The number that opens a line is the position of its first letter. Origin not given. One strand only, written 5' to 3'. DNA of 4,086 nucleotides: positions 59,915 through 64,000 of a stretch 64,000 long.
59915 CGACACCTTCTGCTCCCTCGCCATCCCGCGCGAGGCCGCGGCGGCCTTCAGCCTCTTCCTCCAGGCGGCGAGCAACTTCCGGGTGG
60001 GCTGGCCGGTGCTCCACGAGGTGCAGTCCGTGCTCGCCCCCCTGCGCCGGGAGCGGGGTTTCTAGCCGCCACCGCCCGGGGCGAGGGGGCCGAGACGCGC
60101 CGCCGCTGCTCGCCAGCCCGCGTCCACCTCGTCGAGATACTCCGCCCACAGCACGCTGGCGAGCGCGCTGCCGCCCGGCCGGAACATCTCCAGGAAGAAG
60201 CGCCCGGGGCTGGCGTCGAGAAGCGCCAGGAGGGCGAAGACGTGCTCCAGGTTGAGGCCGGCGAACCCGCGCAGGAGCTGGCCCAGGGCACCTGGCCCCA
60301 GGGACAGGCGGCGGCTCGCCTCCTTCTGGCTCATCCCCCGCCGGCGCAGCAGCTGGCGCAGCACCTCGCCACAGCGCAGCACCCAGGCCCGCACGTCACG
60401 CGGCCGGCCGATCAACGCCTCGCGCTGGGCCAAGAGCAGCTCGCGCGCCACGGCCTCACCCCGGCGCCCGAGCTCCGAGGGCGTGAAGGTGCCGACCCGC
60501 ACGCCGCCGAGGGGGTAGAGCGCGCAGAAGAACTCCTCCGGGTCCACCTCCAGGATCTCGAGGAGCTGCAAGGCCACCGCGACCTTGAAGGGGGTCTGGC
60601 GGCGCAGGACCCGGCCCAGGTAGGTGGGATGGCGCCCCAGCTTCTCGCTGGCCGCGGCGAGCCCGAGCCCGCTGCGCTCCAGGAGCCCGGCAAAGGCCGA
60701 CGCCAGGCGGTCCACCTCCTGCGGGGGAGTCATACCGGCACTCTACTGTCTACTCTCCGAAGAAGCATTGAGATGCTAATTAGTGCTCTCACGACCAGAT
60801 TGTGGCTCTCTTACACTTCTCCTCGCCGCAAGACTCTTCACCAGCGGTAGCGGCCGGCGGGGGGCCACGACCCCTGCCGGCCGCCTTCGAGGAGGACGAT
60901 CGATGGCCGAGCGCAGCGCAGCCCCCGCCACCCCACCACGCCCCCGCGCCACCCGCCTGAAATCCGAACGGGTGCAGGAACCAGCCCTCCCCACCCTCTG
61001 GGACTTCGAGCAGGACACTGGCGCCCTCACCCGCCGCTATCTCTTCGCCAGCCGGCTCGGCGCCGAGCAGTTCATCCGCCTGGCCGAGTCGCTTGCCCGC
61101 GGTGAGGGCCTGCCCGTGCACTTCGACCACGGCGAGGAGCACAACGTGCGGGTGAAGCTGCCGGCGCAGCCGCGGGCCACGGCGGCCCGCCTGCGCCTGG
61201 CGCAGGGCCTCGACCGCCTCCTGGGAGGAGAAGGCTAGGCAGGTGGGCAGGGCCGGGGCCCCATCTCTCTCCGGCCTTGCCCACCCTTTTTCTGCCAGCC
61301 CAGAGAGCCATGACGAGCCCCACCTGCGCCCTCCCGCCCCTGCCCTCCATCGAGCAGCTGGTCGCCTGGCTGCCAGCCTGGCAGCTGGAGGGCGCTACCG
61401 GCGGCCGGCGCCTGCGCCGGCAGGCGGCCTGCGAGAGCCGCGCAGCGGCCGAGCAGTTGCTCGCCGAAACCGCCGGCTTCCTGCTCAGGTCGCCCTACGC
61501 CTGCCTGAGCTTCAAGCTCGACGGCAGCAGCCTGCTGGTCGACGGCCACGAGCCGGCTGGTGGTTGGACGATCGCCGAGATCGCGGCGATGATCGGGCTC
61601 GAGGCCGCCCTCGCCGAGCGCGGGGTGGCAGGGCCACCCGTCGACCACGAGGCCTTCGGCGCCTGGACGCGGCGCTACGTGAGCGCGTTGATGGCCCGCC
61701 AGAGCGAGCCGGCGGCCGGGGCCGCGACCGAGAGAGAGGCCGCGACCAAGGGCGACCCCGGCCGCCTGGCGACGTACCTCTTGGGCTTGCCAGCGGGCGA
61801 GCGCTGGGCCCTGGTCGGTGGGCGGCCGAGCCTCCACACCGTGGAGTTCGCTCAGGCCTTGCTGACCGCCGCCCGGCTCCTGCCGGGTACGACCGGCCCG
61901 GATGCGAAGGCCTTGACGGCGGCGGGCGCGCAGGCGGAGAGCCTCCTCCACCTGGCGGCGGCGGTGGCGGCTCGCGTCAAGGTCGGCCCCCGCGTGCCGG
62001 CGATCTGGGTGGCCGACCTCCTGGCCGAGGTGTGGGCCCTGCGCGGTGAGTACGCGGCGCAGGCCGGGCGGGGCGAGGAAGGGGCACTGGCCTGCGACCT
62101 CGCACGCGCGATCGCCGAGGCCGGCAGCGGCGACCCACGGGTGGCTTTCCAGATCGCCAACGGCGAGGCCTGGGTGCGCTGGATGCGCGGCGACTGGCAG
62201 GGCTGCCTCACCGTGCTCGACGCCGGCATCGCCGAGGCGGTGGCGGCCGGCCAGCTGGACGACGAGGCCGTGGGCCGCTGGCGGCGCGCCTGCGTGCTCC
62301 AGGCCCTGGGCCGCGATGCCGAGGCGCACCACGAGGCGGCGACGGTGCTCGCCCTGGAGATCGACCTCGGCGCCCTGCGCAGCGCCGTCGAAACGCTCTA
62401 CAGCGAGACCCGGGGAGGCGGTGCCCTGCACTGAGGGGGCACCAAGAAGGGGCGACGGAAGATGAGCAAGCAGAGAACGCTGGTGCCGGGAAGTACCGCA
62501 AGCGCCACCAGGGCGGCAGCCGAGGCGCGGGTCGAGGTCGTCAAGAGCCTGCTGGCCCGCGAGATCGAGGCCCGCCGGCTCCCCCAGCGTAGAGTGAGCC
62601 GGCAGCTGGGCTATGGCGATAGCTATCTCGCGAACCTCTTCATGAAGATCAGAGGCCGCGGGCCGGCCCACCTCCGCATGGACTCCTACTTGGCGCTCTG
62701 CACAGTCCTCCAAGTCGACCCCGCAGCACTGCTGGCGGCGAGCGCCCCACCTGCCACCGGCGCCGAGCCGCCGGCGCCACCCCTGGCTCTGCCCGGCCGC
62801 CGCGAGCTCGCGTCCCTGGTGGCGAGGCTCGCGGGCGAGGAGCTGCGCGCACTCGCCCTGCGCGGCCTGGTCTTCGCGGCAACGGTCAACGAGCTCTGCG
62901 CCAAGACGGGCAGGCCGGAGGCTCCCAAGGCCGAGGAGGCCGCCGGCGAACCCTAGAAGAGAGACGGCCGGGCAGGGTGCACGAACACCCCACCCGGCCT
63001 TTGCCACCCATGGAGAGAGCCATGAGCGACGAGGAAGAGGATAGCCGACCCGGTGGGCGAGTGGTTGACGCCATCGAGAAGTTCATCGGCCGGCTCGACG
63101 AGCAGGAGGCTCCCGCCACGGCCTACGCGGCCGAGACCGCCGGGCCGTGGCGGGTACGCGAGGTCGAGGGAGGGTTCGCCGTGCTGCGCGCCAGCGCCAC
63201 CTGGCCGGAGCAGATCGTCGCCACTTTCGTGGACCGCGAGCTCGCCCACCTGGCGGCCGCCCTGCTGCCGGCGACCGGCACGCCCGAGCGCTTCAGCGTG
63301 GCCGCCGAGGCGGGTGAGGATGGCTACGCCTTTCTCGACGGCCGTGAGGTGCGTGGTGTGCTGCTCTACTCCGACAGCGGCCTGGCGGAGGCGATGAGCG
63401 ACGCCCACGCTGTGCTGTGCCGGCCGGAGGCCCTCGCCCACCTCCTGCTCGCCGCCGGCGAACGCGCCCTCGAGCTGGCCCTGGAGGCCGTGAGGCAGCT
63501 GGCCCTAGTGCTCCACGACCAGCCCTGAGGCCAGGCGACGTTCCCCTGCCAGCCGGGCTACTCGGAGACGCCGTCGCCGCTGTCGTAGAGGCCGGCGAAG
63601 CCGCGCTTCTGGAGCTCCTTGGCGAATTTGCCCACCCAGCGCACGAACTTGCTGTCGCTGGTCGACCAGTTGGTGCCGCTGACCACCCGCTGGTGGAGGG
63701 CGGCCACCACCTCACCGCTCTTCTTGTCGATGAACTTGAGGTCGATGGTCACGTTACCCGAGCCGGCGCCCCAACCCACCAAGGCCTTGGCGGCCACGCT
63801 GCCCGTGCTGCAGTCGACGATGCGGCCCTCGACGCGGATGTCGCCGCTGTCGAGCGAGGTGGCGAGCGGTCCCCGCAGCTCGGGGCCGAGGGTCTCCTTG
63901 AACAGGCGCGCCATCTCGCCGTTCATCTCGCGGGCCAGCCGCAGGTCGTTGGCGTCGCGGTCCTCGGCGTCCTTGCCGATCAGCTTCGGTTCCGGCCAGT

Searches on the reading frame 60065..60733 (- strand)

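Call 18: search_protein_families(library=pfam, proteins=[window:60065-60733:-], max_evalue=0.001)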
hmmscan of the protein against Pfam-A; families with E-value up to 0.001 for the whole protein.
window:60065-60733:- (223 aa): 2 families
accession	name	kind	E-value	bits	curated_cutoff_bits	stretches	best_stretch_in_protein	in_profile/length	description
PF13560.12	HTH_31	-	3.9e-11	43.5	27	2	17-67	9-60/64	Helix-turn-helix domain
PF01381.28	HTH_3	-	6.1e-11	42.6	23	1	125-176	1-52/55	Helix-turn-helix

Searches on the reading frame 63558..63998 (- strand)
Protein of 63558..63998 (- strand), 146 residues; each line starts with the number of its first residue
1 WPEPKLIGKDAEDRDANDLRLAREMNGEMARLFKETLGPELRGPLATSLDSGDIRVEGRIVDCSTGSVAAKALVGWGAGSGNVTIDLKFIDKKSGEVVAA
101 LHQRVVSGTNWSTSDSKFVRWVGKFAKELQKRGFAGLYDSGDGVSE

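Call 18: search_protein_families(library=pfam, proteins=[window:63558-63998:-], max_evalue=0.001)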
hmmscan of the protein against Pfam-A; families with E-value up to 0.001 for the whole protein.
window:63558-63998:- (146 aa): 1 family
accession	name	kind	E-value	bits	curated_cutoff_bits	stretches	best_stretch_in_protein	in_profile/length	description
PF14366.11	DUF4410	-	3.8e-10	40.3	26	1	42-102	52-111/120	Domain of unknown function (DUF4410)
